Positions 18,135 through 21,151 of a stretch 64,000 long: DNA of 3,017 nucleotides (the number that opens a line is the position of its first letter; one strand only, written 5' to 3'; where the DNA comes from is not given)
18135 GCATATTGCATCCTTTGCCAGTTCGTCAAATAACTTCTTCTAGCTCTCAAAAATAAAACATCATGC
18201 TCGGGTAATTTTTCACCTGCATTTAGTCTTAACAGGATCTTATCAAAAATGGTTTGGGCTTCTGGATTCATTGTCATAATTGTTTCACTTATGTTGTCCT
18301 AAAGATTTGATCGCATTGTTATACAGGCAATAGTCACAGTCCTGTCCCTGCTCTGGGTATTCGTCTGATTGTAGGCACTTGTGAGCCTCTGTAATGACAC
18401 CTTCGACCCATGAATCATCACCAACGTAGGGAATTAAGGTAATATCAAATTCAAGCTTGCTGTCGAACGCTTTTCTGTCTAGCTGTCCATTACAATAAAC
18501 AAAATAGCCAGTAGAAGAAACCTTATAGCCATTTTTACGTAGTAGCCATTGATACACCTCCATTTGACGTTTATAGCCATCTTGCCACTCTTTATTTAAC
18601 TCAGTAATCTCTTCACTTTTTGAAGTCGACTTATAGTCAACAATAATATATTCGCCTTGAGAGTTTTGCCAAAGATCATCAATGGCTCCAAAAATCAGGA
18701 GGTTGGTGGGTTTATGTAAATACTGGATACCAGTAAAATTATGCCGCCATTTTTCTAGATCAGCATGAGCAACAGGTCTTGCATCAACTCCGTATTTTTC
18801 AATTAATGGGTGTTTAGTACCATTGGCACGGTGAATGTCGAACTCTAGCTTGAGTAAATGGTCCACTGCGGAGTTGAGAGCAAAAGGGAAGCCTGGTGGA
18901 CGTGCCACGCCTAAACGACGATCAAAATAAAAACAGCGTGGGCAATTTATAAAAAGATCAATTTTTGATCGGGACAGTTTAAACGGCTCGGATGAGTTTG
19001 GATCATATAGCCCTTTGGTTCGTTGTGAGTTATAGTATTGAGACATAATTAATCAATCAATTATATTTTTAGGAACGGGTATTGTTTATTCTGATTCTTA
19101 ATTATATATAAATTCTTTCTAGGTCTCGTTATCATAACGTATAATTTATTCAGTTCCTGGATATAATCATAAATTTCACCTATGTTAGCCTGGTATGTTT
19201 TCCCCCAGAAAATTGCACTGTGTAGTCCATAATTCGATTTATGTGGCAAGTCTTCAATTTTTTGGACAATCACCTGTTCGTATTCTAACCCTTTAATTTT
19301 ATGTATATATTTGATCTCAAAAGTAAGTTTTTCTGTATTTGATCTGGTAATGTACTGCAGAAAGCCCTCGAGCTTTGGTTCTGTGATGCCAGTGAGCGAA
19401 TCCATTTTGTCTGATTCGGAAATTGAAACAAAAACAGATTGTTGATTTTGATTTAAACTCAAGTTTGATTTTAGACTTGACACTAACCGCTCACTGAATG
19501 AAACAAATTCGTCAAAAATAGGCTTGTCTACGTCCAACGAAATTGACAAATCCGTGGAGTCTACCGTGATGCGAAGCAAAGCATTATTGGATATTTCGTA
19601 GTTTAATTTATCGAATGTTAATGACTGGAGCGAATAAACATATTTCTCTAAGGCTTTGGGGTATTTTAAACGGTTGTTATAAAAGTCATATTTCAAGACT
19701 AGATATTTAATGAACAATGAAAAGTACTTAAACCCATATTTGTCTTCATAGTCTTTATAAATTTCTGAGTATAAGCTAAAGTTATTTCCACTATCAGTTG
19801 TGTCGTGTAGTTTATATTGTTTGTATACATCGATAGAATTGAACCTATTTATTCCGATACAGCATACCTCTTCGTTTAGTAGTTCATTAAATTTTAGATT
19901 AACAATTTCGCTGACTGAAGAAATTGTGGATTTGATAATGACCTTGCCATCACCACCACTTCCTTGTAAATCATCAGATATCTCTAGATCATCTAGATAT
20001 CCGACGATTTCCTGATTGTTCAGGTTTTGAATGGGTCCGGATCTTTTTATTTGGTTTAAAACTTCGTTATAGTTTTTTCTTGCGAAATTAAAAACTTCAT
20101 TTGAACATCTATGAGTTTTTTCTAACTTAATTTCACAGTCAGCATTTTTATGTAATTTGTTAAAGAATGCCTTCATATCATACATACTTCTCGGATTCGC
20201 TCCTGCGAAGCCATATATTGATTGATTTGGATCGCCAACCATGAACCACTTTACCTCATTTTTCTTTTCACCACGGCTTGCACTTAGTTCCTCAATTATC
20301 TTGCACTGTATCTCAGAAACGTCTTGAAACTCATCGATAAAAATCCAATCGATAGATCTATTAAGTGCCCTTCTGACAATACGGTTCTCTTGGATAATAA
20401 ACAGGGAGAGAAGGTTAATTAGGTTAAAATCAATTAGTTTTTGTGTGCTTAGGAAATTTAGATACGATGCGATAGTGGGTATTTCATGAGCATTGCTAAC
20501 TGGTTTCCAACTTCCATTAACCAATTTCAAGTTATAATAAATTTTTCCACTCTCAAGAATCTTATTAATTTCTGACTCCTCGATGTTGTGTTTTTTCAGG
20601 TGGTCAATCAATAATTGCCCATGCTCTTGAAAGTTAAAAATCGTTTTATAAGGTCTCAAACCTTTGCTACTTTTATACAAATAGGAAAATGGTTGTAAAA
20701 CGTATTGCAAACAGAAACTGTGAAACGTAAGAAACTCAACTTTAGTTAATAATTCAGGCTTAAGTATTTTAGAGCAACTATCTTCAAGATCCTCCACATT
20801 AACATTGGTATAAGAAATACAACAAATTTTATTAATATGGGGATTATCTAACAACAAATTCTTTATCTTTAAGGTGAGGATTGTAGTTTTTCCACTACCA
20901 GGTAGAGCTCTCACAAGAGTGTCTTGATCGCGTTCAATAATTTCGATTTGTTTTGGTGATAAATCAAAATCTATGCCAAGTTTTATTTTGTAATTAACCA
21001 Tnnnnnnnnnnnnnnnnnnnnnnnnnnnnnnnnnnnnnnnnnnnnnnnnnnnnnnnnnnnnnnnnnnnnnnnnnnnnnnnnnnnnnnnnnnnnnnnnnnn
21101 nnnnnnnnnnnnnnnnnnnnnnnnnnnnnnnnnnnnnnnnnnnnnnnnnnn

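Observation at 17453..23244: Five-gene Gabija-like defence operon with an added Cas4-like Fe-S nuclease and two unknown small genes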

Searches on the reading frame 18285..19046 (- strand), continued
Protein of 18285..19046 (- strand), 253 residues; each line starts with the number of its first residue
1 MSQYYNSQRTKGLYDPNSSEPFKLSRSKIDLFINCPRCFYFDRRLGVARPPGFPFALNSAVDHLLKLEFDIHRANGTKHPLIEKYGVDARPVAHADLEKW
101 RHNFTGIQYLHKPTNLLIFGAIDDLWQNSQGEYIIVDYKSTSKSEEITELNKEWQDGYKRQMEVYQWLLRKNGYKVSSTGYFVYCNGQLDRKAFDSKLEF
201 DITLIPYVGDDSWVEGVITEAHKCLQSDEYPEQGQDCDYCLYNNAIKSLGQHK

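Call 64: search_protein_families(library=padloc, proteins=[L100:726-4007:+, L100:4007-7195:+, L100:7152-9995:+, L015:7958-9268:+, L015:9268-9996:+, L051:7023-9995:+, L103:3603-6119:+, L103:6135-8819:+, L052:7090-9990:+], max_evalue=0.00001)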
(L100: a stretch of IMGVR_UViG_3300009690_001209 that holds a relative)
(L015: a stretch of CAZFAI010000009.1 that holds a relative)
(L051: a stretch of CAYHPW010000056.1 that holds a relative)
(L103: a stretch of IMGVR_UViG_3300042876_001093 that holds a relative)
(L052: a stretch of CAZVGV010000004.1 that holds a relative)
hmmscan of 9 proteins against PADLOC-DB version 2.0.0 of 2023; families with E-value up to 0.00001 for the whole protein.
L100:726-4007:+ (1094 aa): 29 families (the best 25 are shown)
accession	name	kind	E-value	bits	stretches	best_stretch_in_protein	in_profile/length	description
PDLC01075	C3a139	-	1.6e-37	127.3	1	3-891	4-790/948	HKD+Snf2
PDLC02621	DrmD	-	5.2e-33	112.3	1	548-867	367-674/1040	DrmD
PDLC02623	DrmD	-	1.1e-30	104.2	2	691-823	504-626/1040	DrmD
PDLC02500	BrxHI|BrxHII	-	5.9e-26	89.3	1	703-890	468-640/933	BrxHI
PDLC02619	DrmD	-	3.7e-25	86.2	1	713-876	410-586/872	DrmD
PDLC02840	DpdE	-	7.2e-23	78.8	2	695-821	537-655/1091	DpdE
PDLC02193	PLD_Helicase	-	8.2e-23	78.5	1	675-822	650-799/905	-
PDLC02843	DpdE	-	8.4e-23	78.2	2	270-414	162-312/1091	DpdE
PDLC00659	HmaA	-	1.2e-22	77.6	1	670-823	463-613/1176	SNF2 helicase / DEAD-box helicase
PDLC02504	BrxHI|BrxHII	-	4.3e-20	69.3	1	705-823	473-584/971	BrxHII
PDLC02572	DrmA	-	2.5e-18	63.5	1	576-827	392-628/1043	DrmA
PDLC02632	DrmD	-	2.7e-17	60.5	1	545-837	364-640/662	DrmD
PDLC02707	PbeA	-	1.7e-16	58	1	111-340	102-330/672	PbeA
PDLC02625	DrmD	-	2.9e-16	57.2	1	716-824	267-373/792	DrmD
PDLC02624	DrmD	-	8.1e-16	55.6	1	575-824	235-469/652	DrmD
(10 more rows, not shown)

L100:4007-7195:+ (1063 aa): 37 families (the best 25 are shown)
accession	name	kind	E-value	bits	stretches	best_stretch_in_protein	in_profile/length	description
PDLC03601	REase_MTase_IIG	-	8e-70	233.9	2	210-463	237-482/1110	Type IIG restriction enzyme-methyltransferase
PDLC03596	REase_MTase_IIG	-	4.6e-55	185.2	3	84-402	108-452/1148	Type IIG restriction enzyme-methyltransferase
PDLC03612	REase_MTase_IIG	-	1.7e-50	170.2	3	258-576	320-660/1247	Type IIG restriction enzyme-methyltransferase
PDLC03604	REase_MTase_IIG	-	4.5e-29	99.1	2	427-572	375-507/1011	Type IIG restriction enzyme-methyltransferase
PDLC03628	REase_MTase_IIG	-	1.9e-27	93.8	2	440-591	493-651/1100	Type IIG restriction enzyme-methyltransferase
PDLC03348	MTase_II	-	1.1e-25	88.3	1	664-1056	347-708/727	Type II methyltransferase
PDLC03629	REase_MTase_IIG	-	1.3e-21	74.2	2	345-547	338-525/1182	Type IIG restriction enzyme-methyltransferase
PDLC02521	PglX|PglXI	-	9.4e-20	68.2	2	661-814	479-623/1174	PglX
PDLC02525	PglX|PglXI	-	5.1e-19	66.3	2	642-801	432-585/607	PglX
PDLC03338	MTase_II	-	2.1e-17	61.1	1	662-758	244-329/604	Type II methyltransferase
PDLC02643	DrmMI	-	4.1e-15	52.7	1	373-534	550-695/1347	DrmMI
PDLC03600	REase_MTase_IIG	-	3e-14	49.9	1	619-797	461-622/1205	Type IIG restriction enzyme-methyltransferase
PDLC03335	MTase_II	-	1.4e-13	48.4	1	620-839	158-362/607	Type II methyltransferase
PDLC03248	MTase_II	-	3.1e-12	44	1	661-777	83-196/521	Type II methyltransferase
PDLC03609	REase_MTase_IIG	-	4.7e-12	42.5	1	341-547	327-523/1066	Type IIG restriction enzyme-methyltransferase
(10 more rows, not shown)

L100:7152-9995:+ (948 aa): 3 families
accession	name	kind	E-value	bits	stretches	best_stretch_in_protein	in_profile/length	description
PDLC02208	Ppl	-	9.5e-29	98.1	2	821-939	777-889/894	-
PDLC04164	AriA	-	2.1e-06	25.5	0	787-885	132-236/253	-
PDLC04135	mad3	-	7.4e-06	23.7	0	362-885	17-327/374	mads_3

L015:7958-9268:+ (437 aa): 0 families

L015:9268-9996:+ (243 aa): 0 families

L051:7023-9995:+ (991 aa): 6 families
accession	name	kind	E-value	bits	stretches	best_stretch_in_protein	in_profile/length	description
PDLC02208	Ppl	-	9.7e-28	94.8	2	844-980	772-889/894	-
PDLC04135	mad3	-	2.2e-13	48.5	1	321-930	14-343/374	mads_3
PDLC03859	LmuB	-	9.4e-13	46.2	1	307-924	5-593/611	-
PDLC04164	AriA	-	1.9e-09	35.4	1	829-923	152-245/253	-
PDLC02335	AbiLi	-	3.3e-08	30.9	1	678-928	105-254/326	AbiLi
PDLC02980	AriA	-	1e-06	26.9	0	842-914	231-303/304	-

L103:3603-6119:+ (839 aa): 30 families (the best 25 are shown)
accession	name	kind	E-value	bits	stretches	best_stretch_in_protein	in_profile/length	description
PDLC03632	MTase_III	-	1e-162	541.5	2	52-519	77-586/983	Type III methyltransferase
PDLC03636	MTase_III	-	3.8e-39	132.9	3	205-317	93-204/575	Type III methyltransferase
PDLC03354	MTase_II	-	1.6e-37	127.5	1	128-487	61-387/425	Type II methyltransferase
PDLC03635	MTase_III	-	1.4e-32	111.2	1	205-482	266-572/708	Type III methyltransferase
PDLC03644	MTase_III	-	2.5e-32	110.3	1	113-483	24-394/542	Type III methyltransferase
PDLC03634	MTase_III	-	3.3e-30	103.5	1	127-455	94-423/621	Type III methyltransferase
PDLC03633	MTase_III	-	5.8e-30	102.5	2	122-290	72-236/616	Type III methyltransferase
PDLC03371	MTase_II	-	4.9e-27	93.1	2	421-485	191-255/260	Type II methyltransferase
PDLC03638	MTase_III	-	2.4e-26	90.3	1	206-470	430-665/816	Type III methyltransferase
PDLC03339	MTase_II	-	2e-25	87.4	2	129-298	5-151/399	Type II methyltransferase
PDLC03641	MTase_III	-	1.1e-24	85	1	127-456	104-426/657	Type III methyltransferase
PDLC03300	MTase_II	-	1.2e-21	75.1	2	149-289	28-169/302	Type II methyltransferase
PDLC03216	MTase_II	-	5.3e-18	63.1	1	418-545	191-313/364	Type II methyltransferase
PDLC03738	oMTase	-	1.3e-17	61.5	1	418-547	201-325/376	orphan methyltransferase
PDLC03637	MTase_III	-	1.3e-16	58.3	1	128-336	122-312/513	Type III methyltransferase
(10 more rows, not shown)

L103:6135-8819:+ (895 aa): 1 family
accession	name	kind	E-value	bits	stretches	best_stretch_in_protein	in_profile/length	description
PDLC03648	REase_III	-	6.9e-10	35.7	1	496-543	306-353/871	Type III restriction enzyme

L052:7090-9990:+ (967 aa): 8 families
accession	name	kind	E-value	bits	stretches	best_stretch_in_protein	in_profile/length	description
PDLC02208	Ppl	-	2.5e-43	146.3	2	835-963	767-890/894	-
PDLC03859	LmuB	-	2.7e-13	48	1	321-908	5-589/611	-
PDLC02980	AriA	-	3.8e-11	41.5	1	838-907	229-302/304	-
PDLC04135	mad3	-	9.5e-10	36.5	1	322-921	3-339/374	mads_3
PDLC03865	LmuB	-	3.5e-09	33.4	1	341-761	31-487/1007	-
PDLC00098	GajA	-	5.4e-08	30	0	320-362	2-44/534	AAA ATPase domain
PDLC04164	AriA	-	6.8e-08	30.4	0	830-918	155-246/253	-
PDLC00102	GajA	-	2.7e-06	24.1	0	320-365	2-47/532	AAA ATPase domain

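Call 71: search_protein_families(library=pfam, alignment_id=A5, max_evalue=0.00001)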
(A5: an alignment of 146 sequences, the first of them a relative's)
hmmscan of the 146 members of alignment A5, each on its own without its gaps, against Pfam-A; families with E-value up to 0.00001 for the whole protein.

A. member 1, L003:8759-9397:+ (213 aa): 0 families

B. families by the number of members that match (of 146 scanned): 146 families (the first 25 are shown)
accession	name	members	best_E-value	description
PF13730.12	HTH_36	7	8.8e-12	Helix-turn-helix domain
PF03073.20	TspO_MBR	5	1.6e-53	TspO/MBR family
PF01936.24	NYN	3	5.7e-19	NYN domain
PF13245.12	AAA_19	3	1e-15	AAA domain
PF08002.16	DUF1697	2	2.9e-45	Protein of unknown function (DUF1697)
PF05970.20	PIF1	2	5.7e-40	PIF1-like helicase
PF00005.33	ABC_tran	2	8.8e-36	ABC transporter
PF00239.26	Resolvase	2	1.5e-33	Resolvase, N terminal domain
PF01343.23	Peptidase_S49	2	9.3e-33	Peptidase family S49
PF12705.13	PDDEXK_1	2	1.1e-25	PD-(D/E)XK nuclease superfamily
PF00271.37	Helicase_C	2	2.1e-22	Helicase conserved C-terminal domain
PF01926.29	MMR_HSR1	2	1e-20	50S ribosome-binding GTPase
PF02687.27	FtsX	2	3.8e-20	FtsX-like permease C-terminal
PF13604.12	AAA_30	2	2e-19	AAA domain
PF02421.24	FeoB_N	2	3.1e-17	Ferrous iron transport protein B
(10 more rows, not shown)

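Call 81: search_protein_families(library=pfam, proteins=[L100:10759-12042:+, L015:7958-9268:+, L015:9268-9996:+], max_evalue=0.01)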
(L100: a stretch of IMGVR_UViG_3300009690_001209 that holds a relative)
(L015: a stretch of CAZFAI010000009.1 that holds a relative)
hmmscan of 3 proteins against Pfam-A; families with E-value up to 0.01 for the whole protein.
L100:10759-12042:+ (428 aa): 4 families
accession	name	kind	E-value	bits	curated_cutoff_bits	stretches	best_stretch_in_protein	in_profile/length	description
PF13365.12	Trypsin_2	-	9.7e-23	81.9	27.6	1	140-275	1-144/144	Trypsin-like peptidase domain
PF00089.32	Trypsin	-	5.6e-06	26.8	20.6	1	139-279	26-198/220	Trypsin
PF03419.18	Peptidase_U4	-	0.0038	17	28.4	1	43-111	49-114/284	Sporulation factor SpoIIGA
PF01732.22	Mycop_pep_DUF31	-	0.0058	16.8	27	0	241-276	309-344/346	Mycoplasma peptidase (DUF31)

L015:7958-9268:+ (437 aa): 1 family
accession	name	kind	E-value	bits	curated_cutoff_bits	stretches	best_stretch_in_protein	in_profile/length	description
PF04326.19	SLFN_AlbA_2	-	9.7e-16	58.8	25.3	1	31-148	1-114/118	Schlafen, AlbA_2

L015:9268-9996:+ (243 aa): 0 families

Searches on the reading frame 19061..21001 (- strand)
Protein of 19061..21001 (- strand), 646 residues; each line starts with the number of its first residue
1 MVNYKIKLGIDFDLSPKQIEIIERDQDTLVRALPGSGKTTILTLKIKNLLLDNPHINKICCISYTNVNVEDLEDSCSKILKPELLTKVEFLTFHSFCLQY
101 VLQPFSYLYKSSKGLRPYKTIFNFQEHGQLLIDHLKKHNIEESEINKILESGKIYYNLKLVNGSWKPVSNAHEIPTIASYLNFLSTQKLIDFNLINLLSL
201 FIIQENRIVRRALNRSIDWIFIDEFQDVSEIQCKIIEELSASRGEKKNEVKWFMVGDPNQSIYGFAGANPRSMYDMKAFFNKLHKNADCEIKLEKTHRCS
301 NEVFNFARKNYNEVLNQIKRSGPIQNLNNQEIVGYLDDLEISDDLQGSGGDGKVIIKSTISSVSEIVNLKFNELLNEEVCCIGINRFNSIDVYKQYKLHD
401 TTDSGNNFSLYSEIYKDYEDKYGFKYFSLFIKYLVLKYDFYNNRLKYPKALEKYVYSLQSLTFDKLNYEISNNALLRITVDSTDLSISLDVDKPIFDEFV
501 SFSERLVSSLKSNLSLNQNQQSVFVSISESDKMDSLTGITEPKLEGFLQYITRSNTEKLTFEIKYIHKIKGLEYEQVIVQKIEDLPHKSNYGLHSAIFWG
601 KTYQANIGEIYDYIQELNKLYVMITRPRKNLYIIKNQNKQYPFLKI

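Call 3: search_protein_families(library=pfam, proteins=[window:19061-21001:-], max_evalue=0.1)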
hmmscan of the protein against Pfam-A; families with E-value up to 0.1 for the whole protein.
window:19061-21001:- (646 aa): 10 families
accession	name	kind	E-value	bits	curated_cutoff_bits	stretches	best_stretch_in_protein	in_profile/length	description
PF00580.27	UvrD-helicase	-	1.2e-37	130.6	23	1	16-278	3-268/271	UvrD/REP helicase N-terminal domain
PF13245.12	AAA_19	-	1.9e-12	47.9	25.1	1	27-265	13-133/134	AAA domain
PF13361.12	UvrD_C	-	1e-07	32.1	25.6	1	518-637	239-349/350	UvrD-like helicase C-terminal domain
PF13538.12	UvrD_C_2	-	4.2e-05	23.8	27.4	0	615-634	33-52/52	UvrD-like helicase C-terminal domain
PF01443.25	Viral_helicase1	-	0.00038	20.8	21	0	29-50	2-23/228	Viral superfamily 1 RNA helicase core domain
PF00270.35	DEAD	-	0.0084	16.3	26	1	19-87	8-75/167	DEAD/DEAH box helicase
PF13087.12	AAA_12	-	0.013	15.5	27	0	549-637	127-194/195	AAA domain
PF13401.12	AAA_22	-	0.016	15.9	27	0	29-65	9-45/130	AAA domain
PF00159.23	Hormone_3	-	0.046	14.2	28.7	0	609-628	15-34/36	Pancreatic hormone peptide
PF13604.12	AAA_30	-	0.098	12.8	27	0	24-44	17-37/191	AAA domain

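Call 4: search_protein_families(library=padloc, proteins=[window:19061-21001:-], max_evalue=0.1)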
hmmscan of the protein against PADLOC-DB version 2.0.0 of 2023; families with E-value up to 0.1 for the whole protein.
window:19061-21001:- (646 aa): 45 families (the best 25 are shown)
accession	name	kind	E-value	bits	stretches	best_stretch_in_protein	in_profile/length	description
PDLC00117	GajB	-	3.2e-50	169.2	2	15-308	17-299/604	UrvD helicase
PDLC00127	GajB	-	3.8e-49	165.7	1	13-640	8-571/594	UrvD helicase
PDLC00130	GajB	-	1.2e-42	144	1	14-328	4-306/589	UrvD helicase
PDLC00132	GajB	-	1.2e-38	131.2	2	13-313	3-301/625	UrvD helicase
PDLC00123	GajB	-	2.1e-37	127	3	12-156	3-152/540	UrvD helicase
PDLC00103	GajB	-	1.9e-34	117.6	2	13-314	16-298/612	UrvD helicase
PDLC03802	RTasHel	-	1.7e-33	114.4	2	15-313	7-275/675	DRT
PDLC00119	GajB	-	9.8e-33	111.9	1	20-312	10-301/565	UrvD helicase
PDLC00133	GajB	-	1.9e-31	107.5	1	13-314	11-292/382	UrvD helicase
PDLC00114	GajB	-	2.8e-30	103.5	1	14-309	8-297/635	UrvD helicase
PDLC00138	GajB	-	3.6e-29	99.9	2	13-320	4-313/581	UrvD helicase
PDLC00122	GajB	-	8.9e-29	98.7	1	13-329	4-268/502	UrvD helicase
PDLC00104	GajB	-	1.5e-27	94.6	2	12-284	2-226/574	UrvD helicase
PDLC00134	GajB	-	1.5e-25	88.2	1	12-328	15-313/431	UrvD helicase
PDLC00107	GajB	-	4.3e-24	83.1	2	17-299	19-286/587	UrvD helicase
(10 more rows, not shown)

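Call 5: search_protein_families(library=ncbifam, proteins=[window:19061-21001:-], max_evalue=0.1)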
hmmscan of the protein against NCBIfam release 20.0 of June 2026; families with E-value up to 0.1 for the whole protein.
window:19061-21001:- (646 aa): 14 families
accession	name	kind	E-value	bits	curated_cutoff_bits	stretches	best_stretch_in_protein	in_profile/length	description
TIGR01074.1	rep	equivalog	2.8e-24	85.4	951.45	1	16-309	4-288/668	DNA helicase Rep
TIGR01073.1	pcrA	equivalog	1.7e-23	82.9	911.2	1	27-319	19-301/725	DNA helicase PcrA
TIGR02785.1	addA_Gpos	equivalog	1.3e-21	76.3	707.65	2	186-315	354-484/1234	helicase-exonuclease AddAB subunit AddA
TIGR01075.1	uvrD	equivalog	9.2e-20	70.5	1144.45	1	14-308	5-289/715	DNA helicase II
TIGR02784.1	addA_alphas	equivalog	2.3e-19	69.3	860.75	2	208-307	382-489/1138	double-strand break repair helicase AddA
NF008276.0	PRK11054.1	equivalog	2.4e-19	69.3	543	2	175-321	394-526/684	DNA helicase IV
NF010485.0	PRK13909.1-2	equivalog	4.5e-17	61.6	650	1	185-579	297-629/909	RecB-like helicase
NF008743.0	PRK11773.1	equivalog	2.5e-16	59.2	965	1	14-308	10-294/720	DNA helicase II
TIGR00609.1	recB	equivalog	3.7e-16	58.4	696.05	2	189-269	342-420/1175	exodeoxyribonuclease V subunit beta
NF008172.0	PRK10919.1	equivalog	4.4e-16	58.2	1168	1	27-307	17-287/673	DNA helicase Rep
NF010487.0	PRK13909.1-4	equivalog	1.3e-15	56.8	759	1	190-343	298-455/924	RecB-like helicase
NF041464.1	HelD_BACSU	equivalog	2.3e-08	32.5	419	1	201-322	531-643/779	RNA polymerase recycling motor HelD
NF008128.0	PRK10876.1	equivalog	1.8e-06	25.9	1697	1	218-269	379-426/1181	exodeoxyribonuclease V subunit beta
NF010283.0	PRK13724.1-5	equivalog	0.051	13.5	164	0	29-53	48-72/78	conjugal transfer protein TrbD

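Call 38: find_related_loci(query=window:19061-21001:-, collection=metagenome_contigs, flank=10000)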
Query window:19061-21001:- (646 aa) in metagenome_contigs; peptide patterns used: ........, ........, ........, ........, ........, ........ (x = any residue, [..] = any of these).
108 stretches matched a pattern; 6 encode a relative of the query (tblastn E <= 1e-3); 6 distinct loci.
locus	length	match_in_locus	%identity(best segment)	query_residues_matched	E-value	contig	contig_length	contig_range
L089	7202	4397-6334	73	1-646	0e+0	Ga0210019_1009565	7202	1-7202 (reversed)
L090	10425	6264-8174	57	1-639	0e+0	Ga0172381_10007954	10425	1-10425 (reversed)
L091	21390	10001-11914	56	1-639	0e+0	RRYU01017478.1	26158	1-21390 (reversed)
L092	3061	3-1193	70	250-646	0e+0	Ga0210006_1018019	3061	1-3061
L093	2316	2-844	68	366-646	2e-129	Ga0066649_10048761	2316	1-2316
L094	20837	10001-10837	22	21-307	8e-10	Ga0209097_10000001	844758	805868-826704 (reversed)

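Call 80: search_solved_structures(query=window:19061-21001:-, max_evalue=1e-10)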
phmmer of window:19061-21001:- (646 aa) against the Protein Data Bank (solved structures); distinct sequences matched with E-value up to 1e-10: 5.
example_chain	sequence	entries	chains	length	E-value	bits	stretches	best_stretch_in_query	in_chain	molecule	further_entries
1uaa_A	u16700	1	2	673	2.4e-13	52.7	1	16-306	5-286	PROTEIN (ATP-DEPENDENT DNA HELICASE REP.)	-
8jqb_E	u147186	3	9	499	2.1e-12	49.5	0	177-345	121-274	Gabija protein GajB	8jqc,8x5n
8iud_A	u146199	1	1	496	2.5e-12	49.3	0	177-345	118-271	Gabija protein GajB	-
8j4t_G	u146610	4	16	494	2.8e-12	49.1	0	177-345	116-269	Gabija protein GajB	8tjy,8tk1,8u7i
8sm3_B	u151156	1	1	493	3.1e-12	49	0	177-345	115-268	Gabija protein GajB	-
